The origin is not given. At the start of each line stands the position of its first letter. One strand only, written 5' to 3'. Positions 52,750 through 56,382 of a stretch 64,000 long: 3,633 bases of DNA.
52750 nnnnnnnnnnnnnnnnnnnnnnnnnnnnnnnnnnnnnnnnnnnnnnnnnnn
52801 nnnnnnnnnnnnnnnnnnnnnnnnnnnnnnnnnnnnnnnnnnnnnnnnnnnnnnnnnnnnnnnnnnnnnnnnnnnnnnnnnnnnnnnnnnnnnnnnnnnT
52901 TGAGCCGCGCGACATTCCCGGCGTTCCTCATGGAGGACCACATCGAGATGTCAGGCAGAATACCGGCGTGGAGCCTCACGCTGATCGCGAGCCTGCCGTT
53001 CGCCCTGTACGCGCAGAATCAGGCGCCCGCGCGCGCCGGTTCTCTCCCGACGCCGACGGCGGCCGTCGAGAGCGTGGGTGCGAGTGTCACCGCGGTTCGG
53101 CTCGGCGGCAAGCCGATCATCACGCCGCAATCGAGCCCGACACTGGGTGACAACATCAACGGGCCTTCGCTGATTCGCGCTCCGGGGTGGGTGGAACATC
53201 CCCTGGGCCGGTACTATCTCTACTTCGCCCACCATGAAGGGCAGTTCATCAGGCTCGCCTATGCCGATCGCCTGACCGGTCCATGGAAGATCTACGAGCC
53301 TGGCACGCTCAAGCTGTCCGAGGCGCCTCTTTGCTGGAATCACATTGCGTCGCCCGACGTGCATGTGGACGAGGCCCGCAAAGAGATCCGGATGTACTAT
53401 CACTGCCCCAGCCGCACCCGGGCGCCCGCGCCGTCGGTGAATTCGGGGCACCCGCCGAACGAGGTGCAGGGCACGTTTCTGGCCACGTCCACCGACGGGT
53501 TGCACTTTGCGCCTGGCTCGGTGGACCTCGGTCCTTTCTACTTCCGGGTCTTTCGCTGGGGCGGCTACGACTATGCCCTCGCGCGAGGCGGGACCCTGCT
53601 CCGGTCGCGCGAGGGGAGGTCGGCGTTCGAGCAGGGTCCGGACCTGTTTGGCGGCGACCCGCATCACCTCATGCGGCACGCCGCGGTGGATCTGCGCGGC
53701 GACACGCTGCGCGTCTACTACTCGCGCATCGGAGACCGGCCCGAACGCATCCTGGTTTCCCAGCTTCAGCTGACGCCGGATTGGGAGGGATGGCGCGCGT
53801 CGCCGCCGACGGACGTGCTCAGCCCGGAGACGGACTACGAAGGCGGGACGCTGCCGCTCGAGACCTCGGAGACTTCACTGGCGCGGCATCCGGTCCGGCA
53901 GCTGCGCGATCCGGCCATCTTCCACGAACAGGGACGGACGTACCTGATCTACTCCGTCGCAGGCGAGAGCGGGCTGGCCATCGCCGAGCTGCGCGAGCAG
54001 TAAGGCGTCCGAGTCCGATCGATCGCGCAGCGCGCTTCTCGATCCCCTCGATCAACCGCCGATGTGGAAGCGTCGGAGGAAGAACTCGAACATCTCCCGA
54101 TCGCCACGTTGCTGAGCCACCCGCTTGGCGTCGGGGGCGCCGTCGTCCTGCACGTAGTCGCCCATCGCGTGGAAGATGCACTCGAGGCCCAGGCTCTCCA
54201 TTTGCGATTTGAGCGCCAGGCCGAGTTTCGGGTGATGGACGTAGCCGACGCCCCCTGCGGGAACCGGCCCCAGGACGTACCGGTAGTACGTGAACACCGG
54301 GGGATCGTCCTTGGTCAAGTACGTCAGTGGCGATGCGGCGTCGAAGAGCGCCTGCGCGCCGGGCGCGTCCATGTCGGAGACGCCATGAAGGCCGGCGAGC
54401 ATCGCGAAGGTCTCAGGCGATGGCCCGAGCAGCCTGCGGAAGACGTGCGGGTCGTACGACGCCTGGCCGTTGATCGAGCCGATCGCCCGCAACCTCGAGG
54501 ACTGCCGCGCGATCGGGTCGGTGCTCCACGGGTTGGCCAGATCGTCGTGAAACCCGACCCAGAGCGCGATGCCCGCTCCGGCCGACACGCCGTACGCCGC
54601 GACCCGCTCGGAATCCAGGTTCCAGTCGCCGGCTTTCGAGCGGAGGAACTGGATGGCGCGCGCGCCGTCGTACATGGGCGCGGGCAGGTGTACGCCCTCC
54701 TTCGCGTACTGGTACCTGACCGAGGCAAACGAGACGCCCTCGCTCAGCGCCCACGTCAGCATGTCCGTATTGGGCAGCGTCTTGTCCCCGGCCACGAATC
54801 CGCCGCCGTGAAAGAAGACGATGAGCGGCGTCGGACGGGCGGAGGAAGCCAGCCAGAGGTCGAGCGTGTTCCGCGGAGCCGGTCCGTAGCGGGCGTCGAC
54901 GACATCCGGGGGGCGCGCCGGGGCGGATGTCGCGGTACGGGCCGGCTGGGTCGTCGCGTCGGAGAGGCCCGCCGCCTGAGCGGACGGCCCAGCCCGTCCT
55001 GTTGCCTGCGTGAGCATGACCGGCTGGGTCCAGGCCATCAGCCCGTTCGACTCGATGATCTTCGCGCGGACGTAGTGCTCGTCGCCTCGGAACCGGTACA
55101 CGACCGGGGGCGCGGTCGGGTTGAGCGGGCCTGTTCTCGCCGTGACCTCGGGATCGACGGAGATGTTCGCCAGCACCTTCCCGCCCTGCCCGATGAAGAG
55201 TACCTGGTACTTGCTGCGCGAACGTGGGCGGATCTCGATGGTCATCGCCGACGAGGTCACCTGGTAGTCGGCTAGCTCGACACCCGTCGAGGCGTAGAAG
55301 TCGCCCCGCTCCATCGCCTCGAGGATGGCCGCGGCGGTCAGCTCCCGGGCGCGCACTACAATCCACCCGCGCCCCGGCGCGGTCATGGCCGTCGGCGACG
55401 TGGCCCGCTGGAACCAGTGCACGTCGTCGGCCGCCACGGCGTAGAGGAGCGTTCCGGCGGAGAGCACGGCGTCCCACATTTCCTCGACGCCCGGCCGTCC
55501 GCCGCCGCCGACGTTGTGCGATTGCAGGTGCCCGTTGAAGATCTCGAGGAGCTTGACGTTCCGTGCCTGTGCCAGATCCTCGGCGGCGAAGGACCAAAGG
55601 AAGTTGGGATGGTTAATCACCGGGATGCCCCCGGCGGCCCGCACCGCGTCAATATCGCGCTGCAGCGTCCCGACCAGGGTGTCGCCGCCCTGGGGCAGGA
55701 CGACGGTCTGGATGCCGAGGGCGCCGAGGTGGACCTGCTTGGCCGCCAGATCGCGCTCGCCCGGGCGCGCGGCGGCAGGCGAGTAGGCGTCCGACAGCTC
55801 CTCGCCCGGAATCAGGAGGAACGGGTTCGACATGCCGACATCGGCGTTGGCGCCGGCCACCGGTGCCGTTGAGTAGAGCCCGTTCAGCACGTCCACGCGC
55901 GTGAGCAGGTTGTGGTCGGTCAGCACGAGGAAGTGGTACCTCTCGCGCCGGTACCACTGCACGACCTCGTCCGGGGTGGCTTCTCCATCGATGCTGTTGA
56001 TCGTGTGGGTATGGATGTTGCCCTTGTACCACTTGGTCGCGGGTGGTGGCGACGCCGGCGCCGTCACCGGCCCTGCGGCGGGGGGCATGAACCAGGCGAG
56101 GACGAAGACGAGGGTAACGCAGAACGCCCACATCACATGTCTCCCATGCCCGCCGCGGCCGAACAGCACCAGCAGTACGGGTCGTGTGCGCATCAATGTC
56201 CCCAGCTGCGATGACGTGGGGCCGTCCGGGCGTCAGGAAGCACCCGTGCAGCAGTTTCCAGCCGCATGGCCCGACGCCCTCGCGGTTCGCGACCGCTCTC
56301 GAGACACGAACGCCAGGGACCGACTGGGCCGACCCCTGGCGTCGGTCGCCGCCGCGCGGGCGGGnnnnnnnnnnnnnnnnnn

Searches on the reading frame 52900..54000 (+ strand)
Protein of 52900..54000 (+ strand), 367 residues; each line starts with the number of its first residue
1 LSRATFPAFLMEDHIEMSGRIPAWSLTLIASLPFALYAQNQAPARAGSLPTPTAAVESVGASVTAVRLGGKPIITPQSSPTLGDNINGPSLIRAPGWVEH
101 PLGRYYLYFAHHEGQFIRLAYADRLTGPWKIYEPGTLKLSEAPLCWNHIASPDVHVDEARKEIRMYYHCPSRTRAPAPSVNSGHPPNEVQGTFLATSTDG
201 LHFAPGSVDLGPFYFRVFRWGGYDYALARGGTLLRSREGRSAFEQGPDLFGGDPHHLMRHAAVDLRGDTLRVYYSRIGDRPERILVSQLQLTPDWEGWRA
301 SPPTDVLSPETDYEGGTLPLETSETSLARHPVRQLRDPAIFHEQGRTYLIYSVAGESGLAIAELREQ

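Call 12: search_protein_families(library=pfam, proteins=[window:52900-54000:+], max_evalue=0.00001)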
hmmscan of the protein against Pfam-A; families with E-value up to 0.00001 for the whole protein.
window:52900-54000:+ (367 aa): 0 families

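Call 47: search_protein_families(library=ncbifam, proteins=[window:52900-54000:+], max_evalue=0.00001)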
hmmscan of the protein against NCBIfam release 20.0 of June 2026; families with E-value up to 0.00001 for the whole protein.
window:52900-54000:+ (367 aa): 0 families

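Call 87: search_protein_families(library=pfam, proteins=[window:52900-54000:+], max_evalue=5)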
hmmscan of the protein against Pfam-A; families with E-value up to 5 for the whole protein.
window:52900-54000:+ (367 aa): 1 family
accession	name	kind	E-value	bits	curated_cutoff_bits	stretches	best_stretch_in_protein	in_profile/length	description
PF04616.20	Glyco_hydro_43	-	0.0054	16.6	32.2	1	101-130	75-108/288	Glycosyl hydrolases family 43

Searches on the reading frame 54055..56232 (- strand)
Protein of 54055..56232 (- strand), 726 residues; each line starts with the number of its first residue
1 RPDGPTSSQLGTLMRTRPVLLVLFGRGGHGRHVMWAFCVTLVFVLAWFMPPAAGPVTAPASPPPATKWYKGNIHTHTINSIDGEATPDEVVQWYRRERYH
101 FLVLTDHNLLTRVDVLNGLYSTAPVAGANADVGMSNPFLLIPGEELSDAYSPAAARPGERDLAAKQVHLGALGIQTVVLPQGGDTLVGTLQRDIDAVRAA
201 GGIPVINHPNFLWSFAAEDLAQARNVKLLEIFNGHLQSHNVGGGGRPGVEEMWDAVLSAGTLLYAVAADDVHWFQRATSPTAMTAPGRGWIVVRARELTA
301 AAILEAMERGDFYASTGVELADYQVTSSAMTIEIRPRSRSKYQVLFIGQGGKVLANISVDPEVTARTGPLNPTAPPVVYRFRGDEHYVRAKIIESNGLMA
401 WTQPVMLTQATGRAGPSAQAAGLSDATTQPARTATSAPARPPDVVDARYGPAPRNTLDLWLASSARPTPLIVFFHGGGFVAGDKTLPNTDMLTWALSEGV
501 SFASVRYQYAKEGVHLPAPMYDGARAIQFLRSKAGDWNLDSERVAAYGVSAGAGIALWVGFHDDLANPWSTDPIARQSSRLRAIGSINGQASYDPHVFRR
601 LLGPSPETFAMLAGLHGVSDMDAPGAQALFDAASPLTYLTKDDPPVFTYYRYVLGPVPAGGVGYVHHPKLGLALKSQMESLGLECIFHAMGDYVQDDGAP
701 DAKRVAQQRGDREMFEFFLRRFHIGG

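Call 48: search_protein_families(library=pfam, proteins=[window:54055-56232:-], max_evalue=0.00001)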
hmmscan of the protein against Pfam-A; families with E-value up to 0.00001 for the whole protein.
window:54055-56232:- (726 aa): 2 families
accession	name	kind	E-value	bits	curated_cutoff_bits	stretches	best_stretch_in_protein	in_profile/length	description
PF20434.5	BD-FAE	-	2.8e-20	73.2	26.8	1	457-647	1-193/215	BD-FAE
PF07859.19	Abhydrolase_3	-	1.1e-12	48.7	25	1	471-559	1-88/210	alpha/beta hydrolase fold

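Call 87: search_protein_families(library=pfam, proteins=[window:54055-56232:-], max_evalue=5)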
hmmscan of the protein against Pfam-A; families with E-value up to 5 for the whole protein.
window:54055-56232:- (726 aa): 8 families
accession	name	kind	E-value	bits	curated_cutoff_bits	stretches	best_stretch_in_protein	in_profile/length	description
PF20434.5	BD-FAE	-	2.8e-20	73.2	26.8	1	457-647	1-193/215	BD-FAE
PF07859.19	Abhydrolase_3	-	1.1e-12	48.7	25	1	471-559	1-88/210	alpha/beta hydrolase fold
PF02811.25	PHP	-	0.0056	17.5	26.4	1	73-110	2-40/164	PHP domain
PF00135.34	COesterase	-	0.074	12.4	27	1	462-555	97-196/515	Carboxylesterase family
PF14378.12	PAP2_3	-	0.15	12.3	27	1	18-61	47-89/190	PAP2 superfamily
PF12228.14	DUF3604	-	0.19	10.6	20.4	1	284-318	374-408/591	Protein of unknown function (DUF3604)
PF05448.18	AXE1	-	0.23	10.6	21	0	538-560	172-194/321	Acetyl xylan esterase (AXE1)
PF09326.16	NADH_dhqG_C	-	0.28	12.3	25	1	561-578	28-45/51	NADH-ubiquinone oxidoreductase subunit G, C-terminal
